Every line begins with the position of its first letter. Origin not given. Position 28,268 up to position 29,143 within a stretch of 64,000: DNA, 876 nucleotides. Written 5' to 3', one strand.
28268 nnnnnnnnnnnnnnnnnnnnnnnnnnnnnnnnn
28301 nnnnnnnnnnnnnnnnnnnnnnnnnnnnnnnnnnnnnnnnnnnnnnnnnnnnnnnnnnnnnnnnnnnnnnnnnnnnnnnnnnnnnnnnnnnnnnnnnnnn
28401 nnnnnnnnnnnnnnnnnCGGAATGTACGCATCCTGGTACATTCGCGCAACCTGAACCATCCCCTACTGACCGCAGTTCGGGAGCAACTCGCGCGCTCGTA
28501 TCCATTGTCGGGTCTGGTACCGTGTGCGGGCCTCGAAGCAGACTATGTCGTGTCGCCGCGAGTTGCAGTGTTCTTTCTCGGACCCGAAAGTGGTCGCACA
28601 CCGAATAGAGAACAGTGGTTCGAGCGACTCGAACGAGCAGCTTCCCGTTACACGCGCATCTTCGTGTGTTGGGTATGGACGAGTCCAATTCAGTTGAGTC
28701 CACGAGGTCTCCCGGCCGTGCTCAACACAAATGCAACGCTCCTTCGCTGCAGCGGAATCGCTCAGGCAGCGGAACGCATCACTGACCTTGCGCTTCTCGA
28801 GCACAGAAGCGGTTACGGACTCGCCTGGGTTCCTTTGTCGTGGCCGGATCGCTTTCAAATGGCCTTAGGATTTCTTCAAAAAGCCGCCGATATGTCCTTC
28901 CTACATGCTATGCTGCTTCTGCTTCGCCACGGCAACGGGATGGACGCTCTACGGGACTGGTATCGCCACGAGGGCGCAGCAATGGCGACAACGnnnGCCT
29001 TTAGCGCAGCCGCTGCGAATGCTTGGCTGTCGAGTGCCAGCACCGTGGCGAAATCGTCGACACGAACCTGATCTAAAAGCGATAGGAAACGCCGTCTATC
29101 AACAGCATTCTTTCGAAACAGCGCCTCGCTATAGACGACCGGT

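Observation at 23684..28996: FANCM/Hef-family helicase carrying an inserted PHD finger next to its pseudo-nuclease domain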

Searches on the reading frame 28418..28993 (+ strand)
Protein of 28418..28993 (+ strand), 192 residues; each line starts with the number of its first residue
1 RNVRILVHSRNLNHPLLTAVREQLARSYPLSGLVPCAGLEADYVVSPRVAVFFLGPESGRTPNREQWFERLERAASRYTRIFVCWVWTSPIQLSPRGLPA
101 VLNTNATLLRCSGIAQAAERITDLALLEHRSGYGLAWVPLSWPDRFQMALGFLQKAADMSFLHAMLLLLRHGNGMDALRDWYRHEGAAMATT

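Call 14: search_solved_structures(query=A2, max_evalue=10, show_alignments=3)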
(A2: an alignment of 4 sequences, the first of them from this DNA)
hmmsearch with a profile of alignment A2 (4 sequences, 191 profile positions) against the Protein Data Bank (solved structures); distinct sequences matched with E-value up to 10: 9.
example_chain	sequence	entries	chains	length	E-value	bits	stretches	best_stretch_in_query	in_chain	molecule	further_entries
4m6w_A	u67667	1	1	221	2.2e-09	40.4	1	35-176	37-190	Fanconi anemia group M protein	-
9hjo_A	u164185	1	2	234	2.6e-09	40.2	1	35-176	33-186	Fanconi anemia group M protein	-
4bxo_A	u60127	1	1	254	3.3e-09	39.8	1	35-176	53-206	FANCONI ANEMIA GROUP M PROTEIN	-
9hd7_U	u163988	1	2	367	0.00051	22.9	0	91-131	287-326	Chloroplast PsbY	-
2m9m_A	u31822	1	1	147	0.12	15.2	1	23-124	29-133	Fanconi anemia-associated protein of 24 kDa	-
4m6w_B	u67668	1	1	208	0.27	14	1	23-124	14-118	Fanconi anemia-associated protein of 24 kDa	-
9hjo_B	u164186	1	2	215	0.3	13.9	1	23-124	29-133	Fanconi anemia core complex-associated protein 24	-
4bxo_B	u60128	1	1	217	0.4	13.5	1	25-124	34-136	FANCONI ANEMIA-ASSOCIATED PROTEIN OF 24 KDA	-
5h5m_A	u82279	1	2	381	0.48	13.2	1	81-149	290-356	Alpha-catenin-like protein hmp-1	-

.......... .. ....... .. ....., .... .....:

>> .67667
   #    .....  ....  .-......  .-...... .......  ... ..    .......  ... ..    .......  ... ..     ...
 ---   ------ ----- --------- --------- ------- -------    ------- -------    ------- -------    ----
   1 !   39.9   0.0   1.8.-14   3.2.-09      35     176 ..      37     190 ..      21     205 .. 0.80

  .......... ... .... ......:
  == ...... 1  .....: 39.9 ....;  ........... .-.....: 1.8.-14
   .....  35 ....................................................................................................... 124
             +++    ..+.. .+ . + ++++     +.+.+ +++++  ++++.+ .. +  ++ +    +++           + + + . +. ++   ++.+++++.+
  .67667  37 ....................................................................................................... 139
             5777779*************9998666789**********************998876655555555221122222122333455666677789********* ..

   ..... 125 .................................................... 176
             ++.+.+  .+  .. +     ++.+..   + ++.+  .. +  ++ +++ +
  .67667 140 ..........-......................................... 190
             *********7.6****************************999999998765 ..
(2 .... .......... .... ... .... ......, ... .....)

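Call 33: search_protein_representatives(alignment_id=A2)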
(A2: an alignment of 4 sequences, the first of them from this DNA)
Query: 4 sequences, 191 profile positions. Proteins with E-value up to 0.001 (for the whole library): 9; up to 1e-10: 3; up to 1e-30: 3. The best 9 are listed.
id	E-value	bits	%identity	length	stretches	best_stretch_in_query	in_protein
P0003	1.2e-91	321.8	-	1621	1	1-191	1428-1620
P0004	7.5e-73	260.5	-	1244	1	1-178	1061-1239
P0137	2.5e-40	154.4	-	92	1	101-190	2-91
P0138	3.6e-06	43.0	-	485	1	41-179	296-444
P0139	1.2e-05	41.3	-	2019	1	33-177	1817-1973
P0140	4.0e-05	39.6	-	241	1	34-178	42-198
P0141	1.5e-04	37.7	-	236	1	5-177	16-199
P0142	5.4e-04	35.9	-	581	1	31-178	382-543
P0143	5.9e-04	35.8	-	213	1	28-175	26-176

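Call 34: search_protein_families(library=pfam, proteins=[P0138, P0139, P0140, P0141, P0142, P0143], max_evalue=0.01)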
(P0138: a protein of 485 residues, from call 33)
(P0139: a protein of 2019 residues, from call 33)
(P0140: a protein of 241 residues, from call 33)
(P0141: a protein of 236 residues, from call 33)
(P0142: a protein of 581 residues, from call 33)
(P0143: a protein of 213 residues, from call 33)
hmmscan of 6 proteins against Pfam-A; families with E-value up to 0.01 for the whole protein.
P0138 (485 aa): 1 family
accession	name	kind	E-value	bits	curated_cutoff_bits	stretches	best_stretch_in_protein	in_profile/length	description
PF02732.21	ERCC4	-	0.00014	22.2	24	1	265-387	1-138/140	ERCC4 domain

P0139 (2019 aa): 5 families
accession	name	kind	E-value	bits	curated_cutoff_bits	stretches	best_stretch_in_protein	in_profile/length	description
PF16783.10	FANCM-MHF_bd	-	2e-44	150.9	25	1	641-754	1-116/117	FANCM to MHF binding domain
PF00270.35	DEAD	-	3.8e-21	76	26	1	133-286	9-165/167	DEAD/DEAH box helicase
PF04851.21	ResIII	-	4.4e-19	69.4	22.5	1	138-281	24-162/164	Type III restriction enzyme, res subunit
PF02732.21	ERCC4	-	3e-13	50.3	24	1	1794-1920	1-140/140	ERCC4 domain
PF12826.13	HHH_2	-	4.6e-05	23.9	27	1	1947-1999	4-56/64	Helix-hairpin-helix motif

P0140 (241 aa): 2 families
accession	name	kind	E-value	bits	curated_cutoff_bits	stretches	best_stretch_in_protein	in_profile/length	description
PF02732.21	ERCC4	-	8.1e-10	39.2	24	1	19-143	2-139/140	ERCC4 domain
PF14520.12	HHH_5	-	0.0034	18.3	27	1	173-223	5-56/57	Helix-hairpin-helix domain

P0141 (236 aa): 1 family
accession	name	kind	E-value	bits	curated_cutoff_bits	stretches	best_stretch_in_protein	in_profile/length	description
PF02732.21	ERCC4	-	8.5e-08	32.6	24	1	18-145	1-139/140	ERCC4 domain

P0142 (581 aa): 2 families
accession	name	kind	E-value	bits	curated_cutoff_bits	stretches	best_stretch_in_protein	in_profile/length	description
PF02732.21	ERCC4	-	1.3e-12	48.2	24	1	363-488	2-140/140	ERCC4 domain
PF14520.12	HHH_5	-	0.002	19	27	1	514-563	1-51/57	Helix-hairpin-helix domain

P0143 (213 aa): 0 families
